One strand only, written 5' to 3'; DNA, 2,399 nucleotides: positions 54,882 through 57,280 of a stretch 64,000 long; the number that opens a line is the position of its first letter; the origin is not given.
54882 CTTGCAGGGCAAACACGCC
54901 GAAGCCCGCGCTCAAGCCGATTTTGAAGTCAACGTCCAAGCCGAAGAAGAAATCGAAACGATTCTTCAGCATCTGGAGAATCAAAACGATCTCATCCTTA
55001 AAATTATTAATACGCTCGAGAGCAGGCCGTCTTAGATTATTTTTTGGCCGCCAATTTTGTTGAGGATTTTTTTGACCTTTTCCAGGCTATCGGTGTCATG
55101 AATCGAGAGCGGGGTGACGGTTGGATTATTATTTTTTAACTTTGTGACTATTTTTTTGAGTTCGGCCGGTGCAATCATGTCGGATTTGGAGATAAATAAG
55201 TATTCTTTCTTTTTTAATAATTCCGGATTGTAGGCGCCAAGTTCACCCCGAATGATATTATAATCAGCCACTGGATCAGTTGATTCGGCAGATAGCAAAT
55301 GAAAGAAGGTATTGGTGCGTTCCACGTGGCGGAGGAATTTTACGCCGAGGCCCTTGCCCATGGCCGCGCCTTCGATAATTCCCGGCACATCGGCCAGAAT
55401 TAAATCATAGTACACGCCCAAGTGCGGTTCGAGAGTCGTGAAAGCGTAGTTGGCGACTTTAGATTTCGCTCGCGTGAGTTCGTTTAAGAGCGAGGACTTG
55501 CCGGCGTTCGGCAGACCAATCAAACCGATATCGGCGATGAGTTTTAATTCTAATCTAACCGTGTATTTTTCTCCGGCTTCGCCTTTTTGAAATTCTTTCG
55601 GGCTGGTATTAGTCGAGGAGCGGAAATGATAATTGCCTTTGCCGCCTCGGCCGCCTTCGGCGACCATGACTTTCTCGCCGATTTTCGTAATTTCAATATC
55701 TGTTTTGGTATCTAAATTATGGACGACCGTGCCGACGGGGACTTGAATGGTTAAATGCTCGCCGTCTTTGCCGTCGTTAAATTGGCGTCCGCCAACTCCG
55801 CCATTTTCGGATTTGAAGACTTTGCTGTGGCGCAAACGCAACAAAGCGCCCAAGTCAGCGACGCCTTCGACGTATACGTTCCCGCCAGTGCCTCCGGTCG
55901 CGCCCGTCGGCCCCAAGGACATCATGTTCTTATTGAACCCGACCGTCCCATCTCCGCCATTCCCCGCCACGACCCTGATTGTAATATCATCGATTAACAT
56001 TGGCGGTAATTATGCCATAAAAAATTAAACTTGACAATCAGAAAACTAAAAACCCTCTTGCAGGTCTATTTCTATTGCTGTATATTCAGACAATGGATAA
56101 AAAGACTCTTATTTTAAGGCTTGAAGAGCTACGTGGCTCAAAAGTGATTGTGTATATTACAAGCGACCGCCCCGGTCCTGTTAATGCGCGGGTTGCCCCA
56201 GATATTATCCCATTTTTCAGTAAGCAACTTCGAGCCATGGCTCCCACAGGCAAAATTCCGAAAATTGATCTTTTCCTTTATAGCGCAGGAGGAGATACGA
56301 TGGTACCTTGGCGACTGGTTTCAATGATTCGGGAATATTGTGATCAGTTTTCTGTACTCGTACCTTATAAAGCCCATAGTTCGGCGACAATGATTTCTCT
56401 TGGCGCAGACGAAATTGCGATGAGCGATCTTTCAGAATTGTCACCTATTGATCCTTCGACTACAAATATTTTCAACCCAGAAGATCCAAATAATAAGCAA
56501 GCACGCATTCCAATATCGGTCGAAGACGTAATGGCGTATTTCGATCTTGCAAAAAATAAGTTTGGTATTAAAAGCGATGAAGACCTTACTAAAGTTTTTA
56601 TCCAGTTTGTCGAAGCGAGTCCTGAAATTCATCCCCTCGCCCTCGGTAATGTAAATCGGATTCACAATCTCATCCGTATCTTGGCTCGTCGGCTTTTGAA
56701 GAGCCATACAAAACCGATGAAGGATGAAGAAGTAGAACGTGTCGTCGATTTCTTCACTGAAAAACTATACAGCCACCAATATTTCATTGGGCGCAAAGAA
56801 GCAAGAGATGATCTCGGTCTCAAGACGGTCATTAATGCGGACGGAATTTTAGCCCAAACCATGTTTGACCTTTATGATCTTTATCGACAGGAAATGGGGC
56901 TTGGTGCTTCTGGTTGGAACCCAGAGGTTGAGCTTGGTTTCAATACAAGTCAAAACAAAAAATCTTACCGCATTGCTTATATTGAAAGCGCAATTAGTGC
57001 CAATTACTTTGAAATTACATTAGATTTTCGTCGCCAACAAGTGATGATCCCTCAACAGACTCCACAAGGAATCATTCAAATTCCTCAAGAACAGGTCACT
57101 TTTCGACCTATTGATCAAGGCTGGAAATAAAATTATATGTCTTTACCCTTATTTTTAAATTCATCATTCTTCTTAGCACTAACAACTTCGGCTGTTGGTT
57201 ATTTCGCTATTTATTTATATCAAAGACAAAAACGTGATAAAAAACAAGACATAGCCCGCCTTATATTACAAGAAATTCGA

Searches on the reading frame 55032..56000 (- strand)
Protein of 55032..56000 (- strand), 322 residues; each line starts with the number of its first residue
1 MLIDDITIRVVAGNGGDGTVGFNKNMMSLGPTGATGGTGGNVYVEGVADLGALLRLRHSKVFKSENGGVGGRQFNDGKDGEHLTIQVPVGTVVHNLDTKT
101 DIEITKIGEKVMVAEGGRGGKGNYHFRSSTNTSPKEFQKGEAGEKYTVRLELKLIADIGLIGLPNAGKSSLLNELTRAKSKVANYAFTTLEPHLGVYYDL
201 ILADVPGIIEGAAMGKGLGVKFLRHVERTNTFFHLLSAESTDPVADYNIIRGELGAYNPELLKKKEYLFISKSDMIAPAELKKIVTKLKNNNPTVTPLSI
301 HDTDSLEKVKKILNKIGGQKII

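Call 63: search_protein_families(library=pfam, proteins=[window:55032-56000:-], max_evalue=0.0001)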
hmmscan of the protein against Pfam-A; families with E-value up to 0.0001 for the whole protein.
window:55032-56000:- (322 aa): 3 families
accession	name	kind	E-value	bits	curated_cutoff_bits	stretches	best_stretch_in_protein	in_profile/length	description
PF01018.28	GTP1_OBG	-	2.4e-40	138.2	27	1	3-154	1-155/155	GTP1/OBG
PF01926.29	MMR_HSR1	-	1e-20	74.4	21.9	1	158-250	2-92/113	50S ribosome-binding GTPase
PF02421.24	FeoB_N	-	6e-10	39.3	27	1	158-208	3-57/156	Ferrous iron transport protein B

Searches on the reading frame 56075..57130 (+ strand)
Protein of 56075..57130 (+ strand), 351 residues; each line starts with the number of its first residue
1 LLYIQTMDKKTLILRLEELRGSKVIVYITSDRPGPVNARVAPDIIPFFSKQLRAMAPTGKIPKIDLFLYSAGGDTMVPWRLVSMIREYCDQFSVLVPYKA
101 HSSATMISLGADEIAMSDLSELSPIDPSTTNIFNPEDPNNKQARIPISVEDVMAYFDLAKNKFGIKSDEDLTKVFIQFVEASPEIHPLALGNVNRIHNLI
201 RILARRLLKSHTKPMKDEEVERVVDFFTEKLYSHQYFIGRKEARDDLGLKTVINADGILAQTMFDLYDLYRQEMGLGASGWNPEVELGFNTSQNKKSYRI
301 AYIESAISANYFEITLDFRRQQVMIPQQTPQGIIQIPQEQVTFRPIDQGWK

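Call 63: search_protein_families(library=pfam, proteins=[window:56075-57130:+], max_evalue=0.0001)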
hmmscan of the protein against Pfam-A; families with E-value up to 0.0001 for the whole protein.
window:56075-57130:+ (351 aa): 1 family
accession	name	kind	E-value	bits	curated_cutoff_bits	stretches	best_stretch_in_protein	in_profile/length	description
PF01972.22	SDH_protease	-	1.8e-13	50.6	31.3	1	7-132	35-162/286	ClpP-like SDH-type serine proteinase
